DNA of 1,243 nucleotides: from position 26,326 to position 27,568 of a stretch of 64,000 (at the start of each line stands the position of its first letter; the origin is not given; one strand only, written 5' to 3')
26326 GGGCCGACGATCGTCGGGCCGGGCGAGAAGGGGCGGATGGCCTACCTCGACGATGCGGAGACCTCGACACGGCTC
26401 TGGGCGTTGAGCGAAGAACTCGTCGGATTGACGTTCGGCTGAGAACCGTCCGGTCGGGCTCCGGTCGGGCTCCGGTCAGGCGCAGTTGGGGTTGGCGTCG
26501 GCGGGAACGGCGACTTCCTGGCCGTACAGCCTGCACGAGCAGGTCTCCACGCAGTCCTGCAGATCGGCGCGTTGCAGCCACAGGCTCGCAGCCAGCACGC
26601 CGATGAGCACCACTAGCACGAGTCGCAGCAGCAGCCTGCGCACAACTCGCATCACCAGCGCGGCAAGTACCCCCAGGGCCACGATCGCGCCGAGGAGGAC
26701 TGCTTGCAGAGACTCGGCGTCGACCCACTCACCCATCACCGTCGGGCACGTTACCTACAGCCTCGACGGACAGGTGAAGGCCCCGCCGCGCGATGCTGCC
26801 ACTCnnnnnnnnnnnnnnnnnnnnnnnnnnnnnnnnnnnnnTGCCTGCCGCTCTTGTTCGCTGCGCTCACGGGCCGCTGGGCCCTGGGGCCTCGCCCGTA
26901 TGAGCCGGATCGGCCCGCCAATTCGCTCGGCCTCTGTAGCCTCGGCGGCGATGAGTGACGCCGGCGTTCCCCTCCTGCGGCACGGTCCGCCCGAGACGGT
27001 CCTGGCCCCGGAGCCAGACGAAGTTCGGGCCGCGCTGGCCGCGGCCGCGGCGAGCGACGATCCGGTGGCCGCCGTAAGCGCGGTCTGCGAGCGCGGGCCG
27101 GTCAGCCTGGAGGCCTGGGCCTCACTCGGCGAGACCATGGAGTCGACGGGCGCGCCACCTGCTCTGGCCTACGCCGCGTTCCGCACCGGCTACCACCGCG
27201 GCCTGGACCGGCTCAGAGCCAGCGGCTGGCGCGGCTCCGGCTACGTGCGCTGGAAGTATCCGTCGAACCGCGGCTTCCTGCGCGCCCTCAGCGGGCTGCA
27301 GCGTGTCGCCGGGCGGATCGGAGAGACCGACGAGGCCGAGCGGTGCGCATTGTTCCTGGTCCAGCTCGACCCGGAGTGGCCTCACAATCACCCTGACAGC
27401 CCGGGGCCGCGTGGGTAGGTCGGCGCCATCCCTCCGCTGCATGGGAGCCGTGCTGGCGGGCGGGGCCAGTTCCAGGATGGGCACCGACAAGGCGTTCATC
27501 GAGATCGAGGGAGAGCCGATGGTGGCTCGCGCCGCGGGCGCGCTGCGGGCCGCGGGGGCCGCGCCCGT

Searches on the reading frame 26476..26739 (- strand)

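Call 46: search_protein_families(library=pfam, proteins=[window:26476-26739:-], max_evalue=0.01)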
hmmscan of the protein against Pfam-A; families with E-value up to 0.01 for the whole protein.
window:26476-26739:- (87 aa): 2 families
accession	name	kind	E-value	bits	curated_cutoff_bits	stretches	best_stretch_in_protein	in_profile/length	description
PF13567.11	DUF4131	-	0.0017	18.5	31.6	1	10-61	4-56/165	Domain of unknown function (DUF4131)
PF23987.1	Phage_holin_10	-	0.0097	16.4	27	0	37-61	7-31/52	Bacteriophage holin Pam3 gp28 family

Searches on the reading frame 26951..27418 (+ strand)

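Call 46: search_protein_families(library=pfam, proteins=[window:26951-27418:+], max_evalue=0.01)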
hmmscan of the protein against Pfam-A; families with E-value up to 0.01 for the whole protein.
window:26951-27418:+ (155 aa): 1 family
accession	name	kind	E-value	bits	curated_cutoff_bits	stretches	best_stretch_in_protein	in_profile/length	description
PF11349.13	DUF3151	-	1.1e-33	116.5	28.4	1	12-142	2-123/127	Protein of unknown function (DUF3151)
